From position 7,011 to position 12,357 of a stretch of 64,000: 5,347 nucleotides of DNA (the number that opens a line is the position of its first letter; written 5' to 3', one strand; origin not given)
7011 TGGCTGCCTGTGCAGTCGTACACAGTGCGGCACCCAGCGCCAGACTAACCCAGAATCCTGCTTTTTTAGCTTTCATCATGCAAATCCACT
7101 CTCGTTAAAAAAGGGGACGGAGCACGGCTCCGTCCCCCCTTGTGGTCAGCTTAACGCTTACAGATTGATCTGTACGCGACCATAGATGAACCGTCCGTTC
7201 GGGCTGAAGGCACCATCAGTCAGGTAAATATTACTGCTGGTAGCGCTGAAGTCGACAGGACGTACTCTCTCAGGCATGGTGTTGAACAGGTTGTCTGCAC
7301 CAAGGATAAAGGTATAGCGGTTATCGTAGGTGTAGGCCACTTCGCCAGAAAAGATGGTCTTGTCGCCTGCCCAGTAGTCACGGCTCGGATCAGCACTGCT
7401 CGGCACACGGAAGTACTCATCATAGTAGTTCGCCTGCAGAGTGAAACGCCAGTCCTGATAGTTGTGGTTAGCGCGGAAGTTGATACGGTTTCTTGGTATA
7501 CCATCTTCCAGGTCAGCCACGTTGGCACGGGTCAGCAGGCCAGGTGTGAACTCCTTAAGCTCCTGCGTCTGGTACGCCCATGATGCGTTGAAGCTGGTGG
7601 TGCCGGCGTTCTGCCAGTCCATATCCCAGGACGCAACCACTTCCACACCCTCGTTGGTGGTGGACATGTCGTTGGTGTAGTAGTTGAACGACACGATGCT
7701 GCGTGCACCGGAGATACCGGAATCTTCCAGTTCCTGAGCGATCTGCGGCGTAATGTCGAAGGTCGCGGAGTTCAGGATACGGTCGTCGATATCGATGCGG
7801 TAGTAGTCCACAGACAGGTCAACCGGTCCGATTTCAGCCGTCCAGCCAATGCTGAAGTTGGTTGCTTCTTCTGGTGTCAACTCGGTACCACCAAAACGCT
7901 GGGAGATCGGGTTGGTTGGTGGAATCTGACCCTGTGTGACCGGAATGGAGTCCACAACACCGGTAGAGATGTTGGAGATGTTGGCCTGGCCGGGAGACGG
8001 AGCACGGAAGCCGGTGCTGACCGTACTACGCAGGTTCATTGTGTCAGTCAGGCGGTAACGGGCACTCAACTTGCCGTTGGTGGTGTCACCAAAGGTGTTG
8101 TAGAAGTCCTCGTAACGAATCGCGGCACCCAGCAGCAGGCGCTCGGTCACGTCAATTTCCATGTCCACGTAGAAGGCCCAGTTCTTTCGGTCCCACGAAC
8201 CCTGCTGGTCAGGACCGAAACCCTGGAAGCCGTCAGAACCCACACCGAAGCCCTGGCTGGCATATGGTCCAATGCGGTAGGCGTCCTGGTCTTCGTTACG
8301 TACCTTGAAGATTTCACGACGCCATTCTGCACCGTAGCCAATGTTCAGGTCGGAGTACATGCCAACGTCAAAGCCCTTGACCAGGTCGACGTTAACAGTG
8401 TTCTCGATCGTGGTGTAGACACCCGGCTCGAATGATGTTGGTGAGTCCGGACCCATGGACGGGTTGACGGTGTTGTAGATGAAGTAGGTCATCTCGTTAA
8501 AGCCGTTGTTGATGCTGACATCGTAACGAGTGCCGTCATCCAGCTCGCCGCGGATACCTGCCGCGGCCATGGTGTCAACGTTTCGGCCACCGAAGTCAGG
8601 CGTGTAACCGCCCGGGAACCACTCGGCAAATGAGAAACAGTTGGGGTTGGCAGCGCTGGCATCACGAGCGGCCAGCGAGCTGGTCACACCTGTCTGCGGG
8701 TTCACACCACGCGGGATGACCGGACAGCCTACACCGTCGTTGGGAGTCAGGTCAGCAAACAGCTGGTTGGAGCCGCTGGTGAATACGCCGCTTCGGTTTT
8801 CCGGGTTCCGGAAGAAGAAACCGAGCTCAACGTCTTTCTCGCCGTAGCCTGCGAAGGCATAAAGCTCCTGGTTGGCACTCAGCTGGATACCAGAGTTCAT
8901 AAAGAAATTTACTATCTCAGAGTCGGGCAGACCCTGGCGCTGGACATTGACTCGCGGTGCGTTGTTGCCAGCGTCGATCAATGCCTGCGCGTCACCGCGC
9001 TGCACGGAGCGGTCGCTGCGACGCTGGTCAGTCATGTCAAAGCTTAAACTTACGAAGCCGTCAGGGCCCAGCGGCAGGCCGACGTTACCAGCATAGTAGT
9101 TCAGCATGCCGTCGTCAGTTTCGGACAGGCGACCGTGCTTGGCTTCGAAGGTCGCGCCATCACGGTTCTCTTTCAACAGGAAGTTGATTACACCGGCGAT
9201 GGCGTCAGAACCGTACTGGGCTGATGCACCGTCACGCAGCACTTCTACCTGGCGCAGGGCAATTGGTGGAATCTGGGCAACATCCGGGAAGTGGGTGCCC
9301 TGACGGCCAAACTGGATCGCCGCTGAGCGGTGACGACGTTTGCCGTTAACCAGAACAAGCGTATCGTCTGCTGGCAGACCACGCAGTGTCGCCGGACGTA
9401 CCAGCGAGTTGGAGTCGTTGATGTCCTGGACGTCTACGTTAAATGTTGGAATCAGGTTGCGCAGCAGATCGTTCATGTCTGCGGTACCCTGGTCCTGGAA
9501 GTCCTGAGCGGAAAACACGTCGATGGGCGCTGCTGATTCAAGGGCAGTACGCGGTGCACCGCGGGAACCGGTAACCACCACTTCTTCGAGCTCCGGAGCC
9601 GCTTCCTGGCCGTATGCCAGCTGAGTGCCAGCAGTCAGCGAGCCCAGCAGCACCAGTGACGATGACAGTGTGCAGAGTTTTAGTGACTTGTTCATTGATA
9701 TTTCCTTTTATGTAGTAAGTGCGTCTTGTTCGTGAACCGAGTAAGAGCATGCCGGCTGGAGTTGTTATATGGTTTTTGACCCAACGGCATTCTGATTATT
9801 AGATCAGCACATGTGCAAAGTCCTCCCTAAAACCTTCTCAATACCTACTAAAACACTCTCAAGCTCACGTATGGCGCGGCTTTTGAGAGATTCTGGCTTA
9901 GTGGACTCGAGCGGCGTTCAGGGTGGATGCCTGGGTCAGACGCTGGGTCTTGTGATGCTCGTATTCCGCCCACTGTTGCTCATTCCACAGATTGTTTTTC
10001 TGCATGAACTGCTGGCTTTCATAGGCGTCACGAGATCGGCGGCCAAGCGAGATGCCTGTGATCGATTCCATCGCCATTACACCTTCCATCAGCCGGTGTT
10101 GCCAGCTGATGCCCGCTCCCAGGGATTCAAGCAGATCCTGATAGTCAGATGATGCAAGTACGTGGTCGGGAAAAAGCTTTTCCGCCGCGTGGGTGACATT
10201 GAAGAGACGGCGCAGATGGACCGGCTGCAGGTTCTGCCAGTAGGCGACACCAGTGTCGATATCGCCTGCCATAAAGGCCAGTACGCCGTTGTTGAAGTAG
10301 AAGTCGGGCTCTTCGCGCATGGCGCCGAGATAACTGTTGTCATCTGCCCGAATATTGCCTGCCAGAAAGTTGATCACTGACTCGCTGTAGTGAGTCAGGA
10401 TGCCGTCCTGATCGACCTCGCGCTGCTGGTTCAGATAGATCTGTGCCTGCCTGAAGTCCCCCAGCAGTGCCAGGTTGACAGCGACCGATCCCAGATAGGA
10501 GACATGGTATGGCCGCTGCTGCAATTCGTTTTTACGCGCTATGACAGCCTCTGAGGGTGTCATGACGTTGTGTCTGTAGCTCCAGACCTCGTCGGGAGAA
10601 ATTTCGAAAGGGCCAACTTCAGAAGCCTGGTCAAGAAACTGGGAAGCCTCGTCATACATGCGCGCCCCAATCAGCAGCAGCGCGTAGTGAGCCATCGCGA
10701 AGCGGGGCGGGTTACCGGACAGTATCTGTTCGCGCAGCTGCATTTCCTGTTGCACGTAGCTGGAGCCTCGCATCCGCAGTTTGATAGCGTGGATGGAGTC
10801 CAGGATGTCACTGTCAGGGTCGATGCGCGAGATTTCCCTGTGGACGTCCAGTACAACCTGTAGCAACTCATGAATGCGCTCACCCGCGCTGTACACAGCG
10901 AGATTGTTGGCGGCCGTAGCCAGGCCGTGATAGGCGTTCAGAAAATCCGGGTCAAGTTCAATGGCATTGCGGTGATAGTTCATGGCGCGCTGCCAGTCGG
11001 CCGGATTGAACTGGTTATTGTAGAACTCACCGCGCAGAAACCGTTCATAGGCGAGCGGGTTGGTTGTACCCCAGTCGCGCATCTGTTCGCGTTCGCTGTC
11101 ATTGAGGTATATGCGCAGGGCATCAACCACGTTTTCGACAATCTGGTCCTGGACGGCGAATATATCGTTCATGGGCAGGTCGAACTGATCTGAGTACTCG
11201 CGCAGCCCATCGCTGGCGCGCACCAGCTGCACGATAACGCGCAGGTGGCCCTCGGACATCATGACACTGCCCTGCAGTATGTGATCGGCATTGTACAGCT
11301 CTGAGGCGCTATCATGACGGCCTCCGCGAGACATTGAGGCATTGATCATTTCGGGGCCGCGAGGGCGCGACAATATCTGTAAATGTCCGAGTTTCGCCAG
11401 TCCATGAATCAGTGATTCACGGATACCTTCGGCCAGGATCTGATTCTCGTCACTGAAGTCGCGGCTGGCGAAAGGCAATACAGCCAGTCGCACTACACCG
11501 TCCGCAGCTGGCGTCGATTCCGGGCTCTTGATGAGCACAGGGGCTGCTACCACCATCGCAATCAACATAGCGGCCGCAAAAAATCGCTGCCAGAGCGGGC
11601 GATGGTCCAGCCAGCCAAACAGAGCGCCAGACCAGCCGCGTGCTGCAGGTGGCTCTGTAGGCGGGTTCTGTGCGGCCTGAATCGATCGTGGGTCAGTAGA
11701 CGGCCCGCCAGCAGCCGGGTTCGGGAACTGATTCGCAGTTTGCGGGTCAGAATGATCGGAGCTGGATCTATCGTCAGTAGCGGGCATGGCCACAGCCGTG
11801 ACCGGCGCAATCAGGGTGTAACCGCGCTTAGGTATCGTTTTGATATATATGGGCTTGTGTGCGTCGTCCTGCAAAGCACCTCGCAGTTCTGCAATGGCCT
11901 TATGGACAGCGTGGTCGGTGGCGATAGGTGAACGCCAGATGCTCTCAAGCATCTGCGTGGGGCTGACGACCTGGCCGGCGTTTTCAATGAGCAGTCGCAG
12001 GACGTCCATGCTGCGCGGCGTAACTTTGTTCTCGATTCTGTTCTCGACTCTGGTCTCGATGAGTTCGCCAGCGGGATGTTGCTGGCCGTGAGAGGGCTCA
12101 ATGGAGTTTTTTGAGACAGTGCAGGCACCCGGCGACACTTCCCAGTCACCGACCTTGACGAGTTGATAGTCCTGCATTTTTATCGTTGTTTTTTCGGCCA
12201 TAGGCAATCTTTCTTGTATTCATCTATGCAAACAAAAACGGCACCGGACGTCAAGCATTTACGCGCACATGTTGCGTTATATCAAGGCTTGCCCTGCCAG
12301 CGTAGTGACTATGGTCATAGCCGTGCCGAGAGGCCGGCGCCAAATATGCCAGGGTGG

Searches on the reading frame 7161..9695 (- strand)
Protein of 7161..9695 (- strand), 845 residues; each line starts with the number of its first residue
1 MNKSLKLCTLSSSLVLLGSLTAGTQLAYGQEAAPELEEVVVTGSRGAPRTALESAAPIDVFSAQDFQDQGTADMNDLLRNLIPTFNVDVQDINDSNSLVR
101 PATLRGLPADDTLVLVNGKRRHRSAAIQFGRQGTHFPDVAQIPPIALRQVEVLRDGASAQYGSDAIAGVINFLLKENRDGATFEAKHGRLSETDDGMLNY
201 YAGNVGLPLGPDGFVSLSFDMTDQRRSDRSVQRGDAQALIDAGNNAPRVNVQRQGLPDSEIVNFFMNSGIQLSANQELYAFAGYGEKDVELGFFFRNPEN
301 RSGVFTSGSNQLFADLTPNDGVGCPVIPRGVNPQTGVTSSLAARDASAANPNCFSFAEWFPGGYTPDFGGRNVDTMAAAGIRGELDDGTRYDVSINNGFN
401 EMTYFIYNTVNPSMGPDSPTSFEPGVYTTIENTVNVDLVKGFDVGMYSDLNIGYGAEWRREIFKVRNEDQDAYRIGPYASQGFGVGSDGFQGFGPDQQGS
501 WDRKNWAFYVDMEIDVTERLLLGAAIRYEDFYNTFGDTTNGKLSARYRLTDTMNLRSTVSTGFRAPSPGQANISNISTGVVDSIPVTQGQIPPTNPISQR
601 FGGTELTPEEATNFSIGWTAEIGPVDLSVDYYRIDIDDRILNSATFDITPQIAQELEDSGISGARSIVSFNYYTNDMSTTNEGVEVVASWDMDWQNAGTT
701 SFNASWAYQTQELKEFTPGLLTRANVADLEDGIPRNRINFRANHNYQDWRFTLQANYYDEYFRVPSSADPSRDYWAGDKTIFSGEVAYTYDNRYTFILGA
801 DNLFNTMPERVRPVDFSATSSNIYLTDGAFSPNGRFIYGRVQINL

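Call 46: search_protein_families(library=pfam, proteins=[window:7161-9695:-], max_evalue=1e-8)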
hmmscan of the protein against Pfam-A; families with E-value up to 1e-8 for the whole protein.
window:7161-9695:- (845 aa): 2 families
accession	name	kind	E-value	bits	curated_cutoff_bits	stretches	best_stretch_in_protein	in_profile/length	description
PF00593.30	TonB_dep_Rec_b-barrel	-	5.5e-34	119.2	27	1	362-803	49-436/436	TonB dependent receptor-like, beta-barrel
PF07715.20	Plug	-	5.4e-20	72.3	23.9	1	52-169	3-107/107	TonB-dependent Receptor Plug Domain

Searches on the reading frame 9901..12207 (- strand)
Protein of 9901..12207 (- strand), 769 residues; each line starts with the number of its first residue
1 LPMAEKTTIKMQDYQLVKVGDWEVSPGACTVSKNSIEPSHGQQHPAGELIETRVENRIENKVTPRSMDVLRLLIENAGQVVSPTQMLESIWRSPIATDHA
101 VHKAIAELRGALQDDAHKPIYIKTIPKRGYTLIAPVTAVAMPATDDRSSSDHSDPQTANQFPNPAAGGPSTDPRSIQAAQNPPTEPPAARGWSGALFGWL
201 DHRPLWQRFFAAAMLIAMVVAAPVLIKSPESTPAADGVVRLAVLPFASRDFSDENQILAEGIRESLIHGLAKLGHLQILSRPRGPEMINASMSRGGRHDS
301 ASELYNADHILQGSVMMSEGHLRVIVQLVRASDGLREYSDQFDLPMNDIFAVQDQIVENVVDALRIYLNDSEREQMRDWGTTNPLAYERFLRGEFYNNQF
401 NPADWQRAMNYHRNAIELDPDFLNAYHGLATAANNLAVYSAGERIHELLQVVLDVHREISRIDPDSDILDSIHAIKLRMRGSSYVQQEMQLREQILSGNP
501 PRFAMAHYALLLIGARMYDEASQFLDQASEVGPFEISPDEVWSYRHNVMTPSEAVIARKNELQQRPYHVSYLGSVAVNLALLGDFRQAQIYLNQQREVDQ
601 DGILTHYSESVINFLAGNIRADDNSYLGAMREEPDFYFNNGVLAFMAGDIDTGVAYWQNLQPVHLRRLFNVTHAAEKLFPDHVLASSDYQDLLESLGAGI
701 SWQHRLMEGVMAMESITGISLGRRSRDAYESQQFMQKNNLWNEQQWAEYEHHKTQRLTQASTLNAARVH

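Call 46: search_protein_families(library=pfam, proteins=[window:9901-12207:-], max_evalue=1e-8)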
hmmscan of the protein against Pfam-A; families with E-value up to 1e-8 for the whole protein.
window:9901-12207:- (769 aa): 1 family
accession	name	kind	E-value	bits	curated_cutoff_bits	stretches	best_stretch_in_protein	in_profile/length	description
PF00486.34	Trans_reg_C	-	7.6e-16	58.4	26.2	1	61-132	5-77/77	Transcriptional regulatory protein, C terminal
